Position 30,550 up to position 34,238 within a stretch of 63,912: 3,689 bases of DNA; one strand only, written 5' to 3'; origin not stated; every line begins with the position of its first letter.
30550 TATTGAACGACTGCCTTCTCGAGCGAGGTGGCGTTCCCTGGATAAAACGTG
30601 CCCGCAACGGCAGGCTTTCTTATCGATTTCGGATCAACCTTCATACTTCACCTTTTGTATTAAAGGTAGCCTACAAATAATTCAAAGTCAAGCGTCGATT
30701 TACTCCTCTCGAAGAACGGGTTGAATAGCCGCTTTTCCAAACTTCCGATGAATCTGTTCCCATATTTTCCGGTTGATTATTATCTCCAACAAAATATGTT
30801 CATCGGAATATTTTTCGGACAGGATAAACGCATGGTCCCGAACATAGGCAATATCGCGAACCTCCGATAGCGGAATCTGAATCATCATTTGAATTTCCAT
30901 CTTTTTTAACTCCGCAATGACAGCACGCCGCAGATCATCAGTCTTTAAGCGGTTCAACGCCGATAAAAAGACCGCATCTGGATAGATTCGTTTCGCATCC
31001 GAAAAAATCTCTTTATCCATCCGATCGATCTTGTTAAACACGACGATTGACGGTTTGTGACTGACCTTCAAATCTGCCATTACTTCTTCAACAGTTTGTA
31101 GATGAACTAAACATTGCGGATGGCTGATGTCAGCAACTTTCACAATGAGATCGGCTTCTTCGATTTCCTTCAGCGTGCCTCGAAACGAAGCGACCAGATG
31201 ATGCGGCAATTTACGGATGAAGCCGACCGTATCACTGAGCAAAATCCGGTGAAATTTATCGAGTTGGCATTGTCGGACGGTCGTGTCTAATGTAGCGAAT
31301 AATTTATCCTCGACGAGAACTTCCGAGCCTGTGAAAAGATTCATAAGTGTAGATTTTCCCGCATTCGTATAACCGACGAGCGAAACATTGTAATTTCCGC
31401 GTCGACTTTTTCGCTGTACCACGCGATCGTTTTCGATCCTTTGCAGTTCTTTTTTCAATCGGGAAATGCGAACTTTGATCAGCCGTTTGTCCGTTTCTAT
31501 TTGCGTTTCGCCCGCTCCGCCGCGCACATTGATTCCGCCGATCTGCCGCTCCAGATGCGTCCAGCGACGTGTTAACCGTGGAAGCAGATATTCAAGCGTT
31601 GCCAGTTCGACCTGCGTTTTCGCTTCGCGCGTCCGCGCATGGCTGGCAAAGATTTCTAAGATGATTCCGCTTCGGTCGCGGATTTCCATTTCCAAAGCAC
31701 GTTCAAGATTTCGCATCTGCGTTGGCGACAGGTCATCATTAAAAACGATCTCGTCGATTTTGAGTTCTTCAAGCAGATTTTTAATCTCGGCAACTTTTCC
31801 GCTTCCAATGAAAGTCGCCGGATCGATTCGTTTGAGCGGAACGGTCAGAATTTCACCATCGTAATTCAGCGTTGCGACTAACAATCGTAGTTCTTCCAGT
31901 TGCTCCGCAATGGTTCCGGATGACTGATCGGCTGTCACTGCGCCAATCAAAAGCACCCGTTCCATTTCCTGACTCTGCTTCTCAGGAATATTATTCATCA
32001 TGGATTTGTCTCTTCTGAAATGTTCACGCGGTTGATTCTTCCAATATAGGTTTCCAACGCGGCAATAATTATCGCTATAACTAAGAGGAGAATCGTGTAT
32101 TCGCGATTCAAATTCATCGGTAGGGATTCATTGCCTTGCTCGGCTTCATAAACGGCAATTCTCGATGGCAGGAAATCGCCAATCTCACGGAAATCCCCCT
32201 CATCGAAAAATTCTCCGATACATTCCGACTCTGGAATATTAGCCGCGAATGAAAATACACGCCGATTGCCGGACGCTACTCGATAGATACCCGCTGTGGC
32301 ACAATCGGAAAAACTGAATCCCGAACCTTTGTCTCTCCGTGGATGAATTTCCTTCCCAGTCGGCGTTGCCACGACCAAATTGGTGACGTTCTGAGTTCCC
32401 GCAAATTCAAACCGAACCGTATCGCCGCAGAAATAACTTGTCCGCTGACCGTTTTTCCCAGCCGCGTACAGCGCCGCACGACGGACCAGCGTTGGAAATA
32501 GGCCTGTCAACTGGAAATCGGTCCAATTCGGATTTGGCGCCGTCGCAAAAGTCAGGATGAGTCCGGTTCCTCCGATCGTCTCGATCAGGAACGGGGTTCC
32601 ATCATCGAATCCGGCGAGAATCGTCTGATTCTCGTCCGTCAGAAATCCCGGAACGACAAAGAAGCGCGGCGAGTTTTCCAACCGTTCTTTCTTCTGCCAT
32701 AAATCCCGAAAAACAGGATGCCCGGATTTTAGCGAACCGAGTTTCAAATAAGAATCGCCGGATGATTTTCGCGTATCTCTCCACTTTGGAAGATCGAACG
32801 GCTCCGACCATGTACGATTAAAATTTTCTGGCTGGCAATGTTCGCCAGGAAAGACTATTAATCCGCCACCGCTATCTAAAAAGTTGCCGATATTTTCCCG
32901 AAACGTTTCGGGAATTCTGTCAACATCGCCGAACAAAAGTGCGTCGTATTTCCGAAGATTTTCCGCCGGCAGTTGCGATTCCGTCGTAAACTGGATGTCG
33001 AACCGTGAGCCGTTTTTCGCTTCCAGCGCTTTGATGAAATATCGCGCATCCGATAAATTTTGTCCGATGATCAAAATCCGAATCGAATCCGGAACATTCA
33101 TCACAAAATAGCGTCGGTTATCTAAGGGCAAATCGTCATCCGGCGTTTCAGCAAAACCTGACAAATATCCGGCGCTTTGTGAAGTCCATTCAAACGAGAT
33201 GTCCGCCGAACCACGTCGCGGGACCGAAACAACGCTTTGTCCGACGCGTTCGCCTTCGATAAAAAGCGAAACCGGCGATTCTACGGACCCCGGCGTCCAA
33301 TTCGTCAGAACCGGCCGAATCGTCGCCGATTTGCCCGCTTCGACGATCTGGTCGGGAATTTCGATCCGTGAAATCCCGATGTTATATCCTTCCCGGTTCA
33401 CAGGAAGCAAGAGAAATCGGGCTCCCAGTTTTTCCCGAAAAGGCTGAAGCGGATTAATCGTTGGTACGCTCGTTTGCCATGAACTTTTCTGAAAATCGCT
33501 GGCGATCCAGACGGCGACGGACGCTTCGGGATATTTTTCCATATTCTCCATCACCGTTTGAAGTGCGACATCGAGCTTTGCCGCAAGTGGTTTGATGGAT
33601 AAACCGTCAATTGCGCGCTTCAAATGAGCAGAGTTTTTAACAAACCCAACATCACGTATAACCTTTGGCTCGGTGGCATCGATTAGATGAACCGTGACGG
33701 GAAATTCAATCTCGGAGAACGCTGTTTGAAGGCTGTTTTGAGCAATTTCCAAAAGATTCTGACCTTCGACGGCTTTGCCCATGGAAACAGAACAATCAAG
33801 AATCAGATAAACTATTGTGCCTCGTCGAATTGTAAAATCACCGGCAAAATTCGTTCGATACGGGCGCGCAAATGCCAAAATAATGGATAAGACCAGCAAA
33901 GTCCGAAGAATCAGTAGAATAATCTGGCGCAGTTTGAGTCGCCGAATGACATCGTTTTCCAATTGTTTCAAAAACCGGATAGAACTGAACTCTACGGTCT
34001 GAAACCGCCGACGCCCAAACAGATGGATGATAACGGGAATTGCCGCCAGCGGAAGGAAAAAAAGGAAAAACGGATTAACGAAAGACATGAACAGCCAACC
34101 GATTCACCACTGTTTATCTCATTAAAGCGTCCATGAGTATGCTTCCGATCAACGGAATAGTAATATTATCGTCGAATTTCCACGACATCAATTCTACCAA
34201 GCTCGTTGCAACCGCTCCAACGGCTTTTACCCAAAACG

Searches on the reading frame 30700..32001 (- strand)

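Call 86: search_protein_families(library=pfam, proteins=[window:30700-32001:-], max_evalue=0.00001)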
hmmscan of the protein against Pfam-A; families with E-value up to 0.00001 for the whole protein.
window:30700-32001:- (433 aa): 4 families
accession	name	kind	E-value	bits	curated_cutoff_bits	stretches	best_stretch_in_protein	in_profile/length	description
PF16360.10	GTP-bdg_M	-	4.5e-30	104.5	29.5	1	121-200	1-79/79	GTP-binding GTPase Middle Region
PF13167.11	GTP-bdg_N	-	1.8e-25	89.8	25.4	1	33-119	2-89/89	GTP-binding GTPase N-terminal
PF01926.29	MMR_HSR1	-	3.4e-20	72.7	21.9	1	206-324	2-113/113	50S ribosome-binding GTPase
PF16897.10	MMR_HSR1_Xtn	-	4.5e-06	27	35.2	0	300-365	41-104/106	C-terminal region of MMR_HSR1 domain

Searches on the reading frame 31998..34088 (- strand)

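Call 86: search_protein_families(library=pfam, proteins=[window:31998-34088:-], max_evalue=0.00001)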
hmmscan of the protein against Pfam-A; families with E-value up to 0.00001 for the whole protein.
window:31998-34088:- (696 aa): 2 families
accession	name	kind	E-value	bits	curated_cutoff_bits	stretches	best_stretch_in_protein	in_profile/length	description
PF07584.16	BatA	-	2.7e-20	73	25.9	1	1-76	1-77/77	Aerotolerance regulator N-terminal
PF13519.12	VWA_2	-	5.3e-06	27.5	27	1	93-196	1-104/107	von Willebrand factor type A domain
